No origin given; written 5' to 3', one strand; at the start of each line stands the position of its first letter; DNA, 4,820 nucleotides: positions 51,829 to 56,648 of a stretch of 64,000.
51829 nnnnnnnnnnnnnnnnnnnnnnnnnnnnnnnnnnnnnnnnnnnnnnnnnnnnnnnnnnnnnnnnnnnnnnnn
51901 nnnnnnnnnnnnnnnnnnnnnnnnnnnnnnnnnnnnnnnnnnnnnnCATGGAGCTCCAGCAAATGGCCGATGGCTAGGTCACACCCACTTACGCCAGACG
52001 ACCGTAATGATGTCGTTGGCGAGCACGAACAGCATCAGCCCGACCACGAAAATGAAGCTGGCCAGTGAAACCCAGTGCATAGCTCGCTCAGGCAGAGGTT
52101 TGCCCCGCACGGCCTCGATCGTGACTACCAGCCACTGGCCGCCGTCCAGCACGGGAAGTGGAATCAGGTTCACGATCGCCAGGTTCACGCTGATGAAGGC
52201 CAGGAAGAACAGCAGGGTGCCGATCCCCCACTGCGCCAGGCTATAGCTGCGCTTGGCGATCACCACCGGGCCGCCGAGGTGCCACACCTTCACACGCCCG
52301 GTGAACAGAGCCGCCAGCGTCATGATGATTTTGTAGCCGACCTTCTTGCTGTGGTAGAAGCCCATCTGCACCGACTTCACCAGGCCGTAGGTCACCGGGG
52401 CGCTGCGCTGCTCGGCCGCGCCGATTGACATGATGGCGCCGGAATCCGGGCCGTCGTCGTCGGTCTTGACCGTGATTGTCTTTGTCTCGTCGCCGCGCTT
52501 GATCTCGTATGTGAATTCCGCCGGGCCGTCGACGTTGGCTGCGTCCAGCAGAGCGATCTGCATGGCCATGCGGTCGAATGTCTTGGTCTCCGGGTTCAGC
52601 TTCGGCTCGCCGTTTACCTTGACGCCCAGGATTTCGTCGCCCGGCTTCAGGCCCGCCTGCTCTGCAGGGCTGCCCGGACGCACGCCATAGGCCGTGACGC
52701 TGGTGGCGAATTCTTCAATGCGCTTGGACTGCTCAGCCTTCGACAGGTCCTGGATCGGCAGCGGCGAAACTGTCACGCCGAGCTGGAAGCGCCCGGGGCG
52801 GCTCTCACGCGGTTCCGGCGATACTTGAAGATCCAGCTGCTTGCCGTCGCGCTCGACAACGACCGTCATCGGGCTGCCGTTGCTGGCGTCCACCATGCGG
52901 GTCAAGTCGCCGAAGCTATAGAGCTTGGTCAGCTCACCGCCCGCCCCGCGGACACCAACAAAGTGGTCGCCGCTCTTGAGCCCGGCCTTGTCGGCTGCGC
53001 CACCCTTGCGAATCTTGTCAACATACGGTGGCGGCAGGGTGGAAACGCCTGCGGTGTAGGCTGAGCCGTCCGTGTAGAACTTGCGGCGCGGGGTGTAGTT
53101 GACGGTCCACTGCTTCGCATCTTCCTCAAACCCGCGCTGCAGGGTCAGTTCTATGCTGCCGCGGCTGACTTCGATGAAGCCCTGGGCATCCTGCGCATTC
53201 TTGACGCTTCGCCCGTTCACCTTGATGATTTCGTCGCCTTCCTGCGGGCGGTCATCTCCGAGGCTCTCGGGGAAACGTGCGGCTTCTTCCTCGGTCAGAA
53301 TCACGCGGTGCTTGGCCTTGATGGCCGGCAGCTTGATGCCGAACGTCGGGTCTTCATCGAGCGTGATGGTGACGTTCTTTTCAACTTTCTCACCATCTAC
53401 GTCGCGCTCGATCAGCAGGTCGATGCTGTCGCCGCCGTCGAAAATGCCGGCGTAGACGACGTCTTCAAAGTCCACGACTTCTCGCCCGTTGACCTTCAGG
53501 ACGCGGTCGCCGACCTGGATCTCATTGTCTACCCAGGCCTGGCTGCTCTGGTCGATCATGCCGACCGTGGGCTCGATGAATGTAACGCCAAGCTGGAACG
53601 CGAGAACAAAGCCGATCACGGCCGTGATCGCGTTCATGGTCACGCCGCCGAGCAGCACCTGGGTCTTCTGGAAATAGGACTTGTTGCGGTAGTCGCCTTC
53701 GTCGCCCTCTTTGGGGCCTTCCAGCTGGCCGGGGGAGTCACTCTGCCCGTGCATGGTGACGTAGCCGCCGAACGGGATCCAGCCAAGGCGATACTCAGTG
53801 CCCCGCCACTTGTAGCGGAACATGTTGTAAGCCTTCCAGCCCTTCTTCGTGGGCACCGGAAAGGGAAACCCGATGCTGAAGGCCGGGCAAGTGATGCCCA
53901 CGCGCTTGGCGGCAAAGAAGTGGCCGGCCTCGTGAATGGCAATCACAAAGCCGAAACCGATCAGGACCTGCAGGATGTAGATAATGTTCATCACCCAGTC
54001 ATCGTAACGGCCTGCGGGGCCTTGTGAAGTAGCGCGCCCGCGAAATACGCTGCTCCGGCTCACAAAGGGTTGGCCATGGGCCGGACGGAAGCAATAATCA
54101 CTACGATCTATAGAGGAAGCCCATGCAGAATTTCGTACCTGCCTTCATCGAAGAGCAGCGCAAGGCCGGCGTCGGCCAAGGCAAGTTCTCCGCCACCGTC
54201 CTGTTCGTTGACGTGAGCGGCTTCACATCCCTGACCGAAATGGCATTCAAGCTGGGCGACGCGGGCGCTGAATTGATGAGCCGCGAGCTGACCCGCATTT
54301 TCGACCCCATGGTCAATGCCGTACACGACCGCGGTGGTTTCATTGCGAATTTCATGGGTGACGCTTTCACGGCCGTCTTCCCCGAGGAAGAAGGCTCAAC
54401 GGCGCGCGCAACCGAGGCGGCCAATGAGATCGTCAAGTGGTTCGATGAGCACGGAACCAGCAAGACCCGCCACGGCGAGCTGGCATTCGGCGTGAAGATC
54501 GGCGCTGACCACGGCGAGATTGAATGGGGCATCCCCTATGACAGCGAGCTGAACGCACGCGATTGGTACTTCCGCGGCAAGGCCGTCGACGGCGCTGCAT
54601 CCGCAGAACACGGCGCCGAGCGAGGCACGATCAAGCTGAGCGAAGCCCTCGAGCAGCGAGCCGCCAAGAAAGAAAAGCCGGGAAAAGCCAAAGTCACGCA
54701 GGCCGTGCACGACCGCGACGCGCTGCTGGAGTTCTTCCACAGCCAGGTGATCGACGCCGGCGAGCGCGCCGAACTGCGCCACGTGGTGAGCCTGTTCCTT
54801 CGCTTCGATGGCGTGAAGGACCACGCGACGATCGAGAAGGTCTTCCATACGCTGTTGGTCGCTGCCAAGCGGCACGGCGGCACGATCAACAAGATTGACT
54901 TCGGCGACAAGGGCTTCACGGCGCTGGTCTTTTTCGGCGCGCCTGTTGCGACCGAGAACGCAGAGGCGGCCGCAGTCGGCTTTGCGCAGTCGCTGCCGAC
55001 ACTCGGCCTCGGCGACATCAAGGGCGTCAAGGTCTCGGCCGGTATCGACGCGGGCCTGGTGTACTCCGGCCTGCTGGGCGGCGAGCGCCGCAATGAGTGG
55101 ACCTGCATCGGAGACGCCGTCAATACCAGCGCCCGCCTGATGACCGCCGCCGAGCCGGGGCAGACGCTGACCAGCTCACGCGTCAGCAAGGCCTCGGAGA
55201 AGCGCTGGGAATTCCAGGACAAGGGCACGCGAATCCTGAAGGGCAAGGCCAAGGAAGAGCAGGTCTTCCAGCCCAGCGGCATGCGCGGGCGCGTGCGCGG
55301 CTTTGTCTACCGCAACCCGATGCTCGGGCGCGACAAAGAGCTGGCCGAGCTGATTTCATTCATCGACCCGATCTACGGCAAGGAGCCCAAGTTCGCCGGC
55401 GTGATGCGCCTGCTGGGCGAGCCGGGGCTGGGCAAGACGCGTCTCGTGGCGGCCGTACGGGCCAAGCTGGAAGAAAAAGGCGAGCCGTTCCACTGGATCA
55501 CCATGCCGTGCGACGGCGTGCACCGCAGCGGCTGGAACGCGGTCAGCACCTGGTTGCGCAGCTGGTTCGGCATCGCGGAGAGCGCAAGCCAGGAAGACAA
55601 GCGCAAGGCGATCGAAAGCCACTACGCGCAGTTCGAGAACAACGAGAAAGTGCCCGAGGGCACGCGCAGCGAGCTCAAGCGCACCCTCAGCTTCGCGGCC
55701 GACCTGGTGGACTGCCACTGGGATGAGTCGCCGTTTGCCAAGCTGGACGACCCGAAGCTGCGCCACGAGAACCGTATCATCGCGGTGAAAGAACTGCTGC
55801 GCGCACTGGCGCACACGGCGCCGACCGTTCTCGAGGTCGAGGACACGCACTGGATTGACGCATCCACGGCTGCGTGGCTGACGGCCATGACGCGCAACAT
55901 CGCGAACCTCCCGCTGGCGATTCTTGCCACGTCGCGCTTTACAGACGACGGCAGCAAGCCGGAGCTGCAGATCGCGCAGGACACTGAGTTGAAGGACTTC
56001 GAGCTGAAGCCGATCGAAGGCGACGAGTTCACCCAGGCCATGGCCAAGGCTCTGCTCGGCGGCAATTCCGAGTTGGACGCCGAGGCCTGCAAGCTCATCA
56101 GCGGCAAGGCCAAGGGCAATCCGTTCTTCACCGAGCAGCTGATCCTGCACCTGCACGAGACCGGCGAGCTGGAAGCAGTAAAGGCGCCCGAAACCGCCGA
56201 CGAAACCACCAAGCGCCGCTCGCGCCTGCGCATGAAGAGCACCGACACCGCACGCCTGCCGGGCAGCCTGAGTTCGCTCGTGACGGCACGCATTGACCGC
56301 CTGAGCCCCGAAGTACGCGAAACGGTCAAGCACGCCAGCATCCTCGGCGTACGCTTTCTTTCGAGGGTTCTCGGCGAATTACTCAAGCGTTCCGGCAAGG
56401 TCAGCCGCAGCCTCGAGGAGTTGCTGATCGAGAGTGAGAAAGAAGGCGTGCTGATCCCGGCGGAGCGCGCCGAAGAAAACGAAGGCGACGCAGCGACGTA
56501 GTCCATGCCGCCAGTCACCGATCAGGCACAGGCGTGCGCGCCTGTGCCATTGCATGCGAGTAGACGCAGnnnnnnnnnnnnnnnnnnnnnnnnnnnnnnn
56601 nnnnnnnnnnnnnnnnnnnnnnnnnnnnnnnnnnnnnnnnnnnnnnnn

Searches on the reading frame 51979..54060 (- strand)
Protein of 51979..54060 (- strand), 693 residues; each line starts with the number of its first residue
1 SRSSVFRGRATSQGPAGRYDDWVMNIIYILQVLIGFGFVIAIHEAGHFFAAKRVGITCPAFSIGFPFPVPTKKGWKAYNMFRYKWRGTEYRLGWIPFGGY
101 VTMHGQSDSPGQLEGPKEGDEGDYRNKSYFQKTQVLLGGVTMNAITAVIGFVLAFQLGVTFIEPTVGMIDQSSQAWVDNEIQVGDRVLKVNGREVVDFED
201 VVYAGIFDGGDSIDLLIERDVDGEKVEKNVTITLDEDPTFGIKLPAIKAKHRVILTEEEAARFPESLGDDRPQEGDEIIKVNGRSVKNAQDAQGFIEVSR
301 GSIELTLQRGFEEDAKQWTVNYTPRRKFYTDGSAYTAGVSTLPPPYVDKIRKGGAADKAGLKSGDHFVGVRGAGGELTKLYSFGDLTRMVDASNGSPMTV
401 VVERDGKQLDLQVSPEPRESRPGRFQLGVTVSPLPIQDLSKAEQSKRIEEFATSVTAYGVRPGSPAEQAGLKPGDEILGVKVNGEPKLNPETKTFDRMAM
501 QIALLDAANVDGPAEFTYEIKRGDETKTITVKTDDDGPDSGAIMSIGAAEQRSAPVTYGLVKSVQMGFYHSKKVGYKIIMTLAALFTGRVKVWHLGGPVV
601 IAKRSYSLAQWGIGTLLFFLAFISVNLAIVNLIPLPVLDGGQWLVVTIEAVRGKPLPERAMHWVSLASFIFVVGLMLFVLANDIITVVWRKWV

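Call 75: search_protein_families(library=pfam, proteins=[window:51979-54060:-], max_evalue=0.001)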
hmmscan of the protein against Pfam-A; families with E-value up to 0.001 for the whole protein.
window:51979-54060:- (693 aa): 5 families
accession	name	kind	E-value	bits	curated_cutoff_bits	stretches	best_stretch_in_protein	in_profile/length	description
PF02163.28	Peptidase_M50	-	1.2e-49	169.1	27.2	1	32-674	2-220/221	Peptidase family M50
PF17820.7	PDZ_6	-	1.5e-24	85.9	27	3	458-485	3-28/54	PDZ domain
PF00595.29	PDZ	-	6.3e-20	71.8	23.2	1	423-486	8-56/81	PDZ domain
PF13180.12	PDZ_2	-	1.6e-17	63.9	27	0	447-532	12-79/80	PDZ domain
PF14685.13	PDZ_Tricorn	-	0.00024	21.5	25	0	273-319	41-87/88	Tricorn protease PDZ domain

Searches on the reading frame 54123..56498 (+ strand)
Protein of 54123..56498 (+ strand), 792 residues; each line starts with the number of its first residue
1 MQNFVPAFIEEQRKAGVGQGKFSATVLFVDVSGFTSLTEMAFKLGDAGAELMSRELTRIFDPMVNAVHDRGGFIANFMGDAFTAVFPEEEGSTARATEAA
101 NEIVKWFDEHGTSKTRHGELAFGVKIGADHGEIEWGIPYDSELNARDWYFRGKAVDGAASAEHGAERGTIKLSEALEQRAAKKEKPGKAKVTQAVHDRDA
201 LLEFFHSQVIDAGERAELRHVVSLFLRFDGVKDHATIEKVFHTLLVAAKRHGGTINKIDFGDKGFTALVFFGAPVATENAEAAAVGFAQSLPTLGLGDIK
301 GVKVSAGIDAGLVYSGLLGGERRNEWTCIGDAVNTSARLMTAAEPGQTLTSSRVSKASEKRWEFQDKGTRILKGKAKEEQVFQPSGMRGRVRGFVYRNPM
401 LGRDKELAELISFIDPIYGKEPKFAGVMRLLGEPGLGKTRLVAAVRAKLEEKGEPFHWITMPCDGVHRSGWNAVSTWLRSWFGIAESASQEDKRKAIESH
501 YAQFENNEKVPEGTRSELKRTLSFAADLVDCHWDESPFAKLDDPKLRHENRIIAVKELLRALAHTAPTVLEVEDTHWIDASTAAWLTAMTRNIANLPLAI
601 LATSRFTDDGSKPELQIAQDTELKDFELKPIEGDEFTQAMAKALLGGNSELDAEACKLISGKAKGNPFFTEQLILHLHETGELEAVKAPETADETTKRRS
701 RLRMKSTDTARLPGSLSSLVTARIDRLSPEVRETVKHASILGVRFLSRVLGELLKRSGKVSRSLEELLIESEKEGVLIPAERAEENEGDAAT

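Call 3: search_protein_families(library=pfam, proteins=[window:54123-56498:+], max_evalue=0.1)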
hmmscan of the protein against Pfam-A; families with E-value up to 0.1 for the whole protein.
window:54123-56498:+ (792 aa): 3 families
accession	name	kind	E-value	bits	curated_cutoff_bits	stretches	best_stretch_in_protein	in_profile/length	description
PF00211.25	Guanylate_cyc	-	2.4e-15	57.1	21.9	2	297-381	95-179/183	Adenylate and Guanylate cyclase catalytic domain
PF13191.12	AAA_16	-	2e-13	51.6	32.6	1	401-599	3-165/167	AAA ATPase domain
PF13401.12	AAA_22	-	0.0037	18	27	1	426-497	6-75/130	AAA domain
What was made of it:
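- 54123..56501 (+): 792-aa signalling protein with two class III cyclase homology domains, an AAA_16 (STAND-type) NTPase and a terminal winged-helix-like region. It has no sensor repeats and no DNA-binding domain. In the close clade it is conserved immediately upstream of the MNIO. Pfam Guanylate_cyc (two stretches) and AAA_16 (call 3).
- Checked: 54123..56501 encodes two cyclase homology domains plus AAA_16 (call 3).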

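Call 4: search_protein_families(library=ncbifam, proteins=[window:54123-56498:+], max_evalue=0.1)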
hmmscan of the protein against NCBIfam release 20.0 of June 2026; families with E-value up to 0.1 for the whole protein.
window:54123-56498:+ (792 aa): 3 families
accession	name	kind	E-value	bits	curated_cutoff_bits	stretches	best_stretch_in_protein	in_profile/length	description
TIGR03903.1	TOMM_kin_cyc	equivalog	4.8e-29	100.9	705.75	1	240-768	321-815/1267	TOMM system kinase/cyclase fusion protein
NF058673.1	LipAdnlyCyLipJMY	equivalog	5.2e-05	22.1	800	1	279-376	353-441/449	bifunctional lipase/adenylate cyclase LipJ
TIGR02928.1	TIGR02928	subfamily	0.097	11.5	181.3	0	400-460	17-79/366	orc1/cdc6 family replication initiation protein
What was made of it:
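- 54123..56501 (+): TOMM_kin_cyc scores only 100.9 bits against a cut-off of 705.75 (call 4).
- On TOMM system kinase/cyclase fusion (TIGR03903): Only the cyclase and NTPase part aligns (call 4).
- Closest known: Cyclase-STAND proteins: TIGR03903 'TOMM system kinase/cyclase fusion protein'. Same: The window protein aligns to model positions 321-815 (call 4).
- Checked: It has no Pfam or NCBIfam hit (calls 3, 4).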

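Call 82: search_protein_families(library=padloc, proteins=[window:54123-56498:+], max_evalue=0.01)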
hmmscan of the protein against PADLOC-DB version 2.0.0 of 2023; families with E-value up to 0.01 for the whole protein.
window:54123-56498:+ (792 aa): 6 families
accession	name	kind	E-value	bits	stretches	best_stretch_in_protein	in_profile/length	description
PDLC00734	PycC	-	2.5e-16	57.8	2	23-198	189-362/374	Pycsar cyclase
PDLC00765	PycC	-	2.2e-12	44.8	2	19-179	252-411/477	Pycsar cyclase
PDLC02367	PycC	-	5.1e-12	43.7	2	19-184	39-196/226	-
PDLC00766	PycC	-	8.9e-07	26.6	1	302-375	139-212/232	Pycsar cyclase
PDLC02366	PycC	-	2.6e-06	24.7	1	298-361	142-205/486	-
PDLC02369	PycC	-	0.0013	16.3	0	302-358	135-191/248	-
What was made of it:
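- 54123..56501 (+): PycC cyclase models match weakly (call 82).
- Tried and rejected: Only generic PycC cyclase similarity was found (call 82).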
